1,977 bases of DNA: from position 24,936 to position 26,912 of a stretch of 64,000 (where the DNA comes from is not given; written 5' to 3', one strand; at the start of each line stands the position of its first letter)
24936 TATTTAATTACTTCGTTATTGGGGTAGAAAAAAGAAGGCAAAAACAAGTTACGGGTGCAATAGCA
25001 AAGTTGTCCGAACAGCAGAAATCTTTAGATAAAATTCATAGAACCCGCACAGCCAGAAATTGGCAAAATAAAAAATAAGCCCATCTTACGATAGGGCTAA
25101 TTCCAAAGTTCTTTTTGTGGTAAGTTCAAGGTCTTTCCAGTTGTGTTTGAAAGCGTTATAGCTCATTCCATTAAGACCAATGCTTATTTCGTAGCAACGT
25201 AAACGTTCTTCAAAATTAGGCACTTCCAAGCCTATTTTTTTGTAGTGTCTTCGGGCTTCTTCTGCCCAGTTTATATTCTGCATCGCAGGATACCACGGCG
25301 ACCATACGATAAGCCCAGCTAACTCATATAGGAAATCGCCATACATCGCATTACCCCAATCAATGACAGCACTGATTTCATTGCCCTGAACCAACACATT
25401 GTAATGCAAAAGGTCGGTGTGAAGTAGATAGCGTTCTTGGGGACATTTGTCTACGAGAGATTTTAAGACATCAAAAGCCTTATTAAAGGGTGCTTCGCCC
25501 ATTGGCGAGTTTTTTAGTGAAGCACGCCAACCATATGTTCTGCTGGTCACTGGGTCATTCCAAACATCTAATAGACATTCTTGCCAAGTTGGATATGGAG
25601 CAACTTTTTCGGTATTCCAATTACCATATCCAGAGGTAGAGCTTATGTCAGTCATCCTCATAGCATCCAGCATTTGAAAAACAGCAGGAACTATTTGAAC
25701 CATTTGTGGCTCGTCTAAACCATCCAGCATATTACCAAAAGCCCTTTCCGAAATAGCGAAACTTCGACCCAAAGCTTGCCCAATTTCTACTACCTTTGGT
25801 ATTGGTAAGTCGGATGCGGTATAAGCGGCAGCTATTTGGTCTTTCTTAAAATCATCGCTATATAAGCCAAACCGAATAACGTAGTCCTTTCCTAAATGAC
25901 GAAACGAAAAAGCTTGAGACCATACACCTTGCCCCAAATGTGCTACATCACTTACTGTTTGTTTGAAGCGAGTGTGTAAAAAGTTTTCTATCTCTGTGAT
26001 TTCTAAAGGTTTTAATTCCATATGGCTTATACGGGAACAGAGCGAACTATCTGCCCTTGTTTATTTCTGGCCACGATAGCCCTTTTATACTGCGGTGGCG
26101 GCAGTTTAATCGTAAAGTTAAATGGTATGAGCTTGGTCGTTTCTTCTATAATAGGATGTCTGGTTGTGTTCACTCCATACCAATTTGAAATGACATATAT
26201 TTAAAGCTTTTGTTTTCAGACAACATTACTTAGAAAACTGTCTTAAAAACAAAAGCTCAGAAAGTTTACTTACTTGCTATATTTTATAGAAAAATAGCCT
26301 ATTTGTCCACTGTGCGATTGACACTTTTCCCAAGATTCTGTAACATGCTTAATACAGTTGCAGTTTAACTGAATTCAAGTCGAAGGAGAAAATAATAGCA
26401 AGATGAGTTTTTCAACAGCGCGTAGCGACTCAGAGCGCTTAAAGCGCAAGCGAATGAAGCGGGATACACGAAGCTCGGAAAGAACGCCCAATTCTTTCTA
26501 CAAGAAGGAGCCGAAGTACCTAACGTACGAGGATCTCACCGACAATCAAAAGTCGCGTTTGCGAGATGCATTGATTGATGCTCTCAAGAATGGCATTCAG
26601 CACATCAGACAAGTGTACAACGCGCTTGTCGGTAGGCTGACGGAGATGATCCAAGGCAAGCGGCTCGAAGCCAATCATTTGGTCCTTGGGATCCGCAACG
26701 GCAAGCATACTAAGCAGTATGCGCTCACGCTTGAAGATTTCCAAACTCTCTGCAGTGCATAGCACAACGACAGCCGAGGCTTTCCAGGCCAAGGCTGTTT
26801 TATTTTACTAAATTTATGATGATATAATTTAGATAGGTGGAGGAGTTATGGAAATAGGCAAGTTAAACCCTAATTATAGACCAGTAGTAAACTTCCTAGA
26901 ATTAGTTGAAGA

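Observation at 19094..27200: Integrative element with serine recombinase, Xis and Rep, carrying an Erm-like rRNA methyltransferase and an APH-family kinase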

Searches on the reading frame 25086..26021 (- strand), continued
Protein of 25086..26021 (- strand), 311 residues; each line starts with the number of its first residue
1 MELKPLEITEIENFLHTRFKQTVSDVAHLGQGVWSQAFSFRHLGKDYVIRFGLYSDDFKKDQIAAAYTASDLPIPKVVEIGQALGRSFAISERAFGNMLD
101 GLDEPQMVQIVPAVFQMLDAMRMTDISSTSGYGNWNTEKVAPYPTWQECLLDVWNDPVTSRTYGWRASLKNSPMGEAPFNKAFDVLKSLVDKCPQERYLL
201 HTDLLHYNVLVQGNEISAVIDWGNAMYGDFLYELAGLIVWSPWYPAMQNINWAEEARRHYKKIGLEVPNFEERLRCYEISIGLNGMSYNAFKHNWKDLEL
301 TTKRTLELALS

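Call 74: find_encoding_contigs(protein=P0243, flank=5000, max_places=6)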
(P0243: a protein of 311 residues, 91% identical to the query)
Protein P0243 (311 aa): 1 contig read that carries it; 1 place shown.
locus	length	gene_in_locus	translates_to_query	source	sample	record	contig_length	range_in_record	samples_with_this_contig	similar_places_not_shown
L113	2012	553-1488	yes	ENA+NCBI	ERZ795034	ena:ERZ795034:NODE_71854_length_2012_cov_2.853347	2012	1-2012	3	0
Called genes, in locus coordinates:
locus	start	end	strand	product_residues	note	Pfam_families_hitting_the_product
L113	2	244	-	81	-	?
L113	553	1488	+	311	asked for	PF01636:APH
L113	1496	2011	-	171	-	PF00398:RrnaAD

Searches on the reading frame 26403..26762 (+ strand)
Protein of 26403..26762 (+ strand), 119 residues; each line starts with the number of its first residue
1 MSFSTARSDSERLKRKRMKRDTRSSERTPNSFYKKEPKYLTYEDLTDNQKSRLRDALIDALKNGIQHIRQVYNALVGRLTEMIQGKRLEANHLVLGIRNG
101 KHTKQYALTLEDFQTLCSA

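Call 3: search_protein_families(library=pfam, proteins=[window:26403-26762:+], max_evalue=0.01)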
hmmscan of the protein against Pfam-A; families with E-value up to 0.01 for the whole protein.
window:26403-26762:+ (119 aa): 0 families

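Call 25: search_protein_families(library=phrogs, proteins=[window:26403-26762:+], max_evalue=0.01)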
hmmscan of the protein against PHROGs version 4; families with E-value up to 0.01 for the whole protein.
window:26403-26762:+ (119 aa): 0 families

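Call 73: find_encoding_contigs(protein=window:26403-26762:+, flank=6000, max_places=10)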
Protein window:26403-26762:+ (119 aa): 23 contigs read that carry it; 10 places shown.
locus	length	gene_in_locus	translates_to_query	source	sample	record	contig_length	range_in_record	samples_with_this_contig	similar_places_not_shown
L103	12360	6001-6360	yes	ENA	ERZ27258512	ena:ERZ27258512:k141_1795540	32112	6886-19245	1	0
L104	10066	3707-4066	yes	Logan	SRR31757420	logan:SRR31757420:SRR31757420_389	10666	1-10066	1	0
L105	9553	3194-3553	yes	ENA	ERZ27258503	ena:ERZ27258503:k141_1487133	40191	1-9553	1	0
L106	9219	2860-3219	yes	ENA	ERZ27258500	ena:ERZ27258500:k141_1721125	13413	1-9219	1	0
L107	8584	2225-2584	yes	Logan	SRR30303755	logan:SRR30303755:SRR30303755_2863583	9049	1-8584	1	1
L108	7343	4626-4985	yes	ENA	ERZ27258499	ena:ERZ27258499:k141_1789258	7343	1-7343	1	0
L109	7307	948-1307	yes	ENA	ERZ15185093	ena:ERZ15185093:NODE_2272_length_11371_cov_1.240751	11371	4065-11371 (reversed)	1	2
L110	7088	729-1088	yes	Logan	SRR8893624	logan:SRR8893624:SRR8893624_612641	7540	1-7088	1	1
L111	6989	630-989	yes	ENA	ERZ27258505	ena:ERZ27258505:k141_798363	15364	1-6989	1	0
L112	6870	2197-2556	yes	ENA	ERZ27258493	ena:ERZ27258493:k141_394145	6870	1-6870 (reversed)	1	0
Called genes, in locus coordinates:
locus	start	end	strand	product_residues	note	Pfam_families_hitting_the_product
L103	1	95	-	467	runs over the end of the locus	PF00239:Resolvase, PF07508:Recombinase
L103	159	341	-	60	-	PF00239:Resolvase (weak)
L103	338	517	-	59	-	PF12728:HTH_17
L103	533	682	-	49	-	-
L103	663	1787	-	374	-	-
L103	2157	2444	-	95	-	PF18903:DUF5659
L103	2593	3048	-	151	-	-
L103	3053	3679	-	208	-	-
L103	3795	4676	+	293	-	PF00398:RrnaAD, PF05219:DREV (faint), PF13489:Methyltransf_23 (weak), PF13649:Methyltransf_25 (weak)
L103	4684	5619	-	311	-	PF01636:APH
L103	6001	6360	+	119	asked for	-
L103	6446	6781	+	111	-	-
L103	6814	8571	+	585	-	PF02878:PGM_PMM_I, PF02879:PGM_PMM_II, PF02880:PGM_PMM_III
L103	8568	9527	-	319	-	PF00579:tRNA-synt_1b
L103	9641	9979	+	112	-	-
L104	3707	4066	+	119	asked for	-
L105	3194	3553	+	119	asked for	-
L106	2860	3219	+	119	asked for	-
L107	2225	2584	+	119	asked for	-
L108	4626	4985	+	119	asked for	-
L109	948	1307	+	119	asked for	-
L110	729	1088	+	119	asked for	-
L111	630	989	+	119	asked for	-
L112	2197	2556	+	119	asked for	-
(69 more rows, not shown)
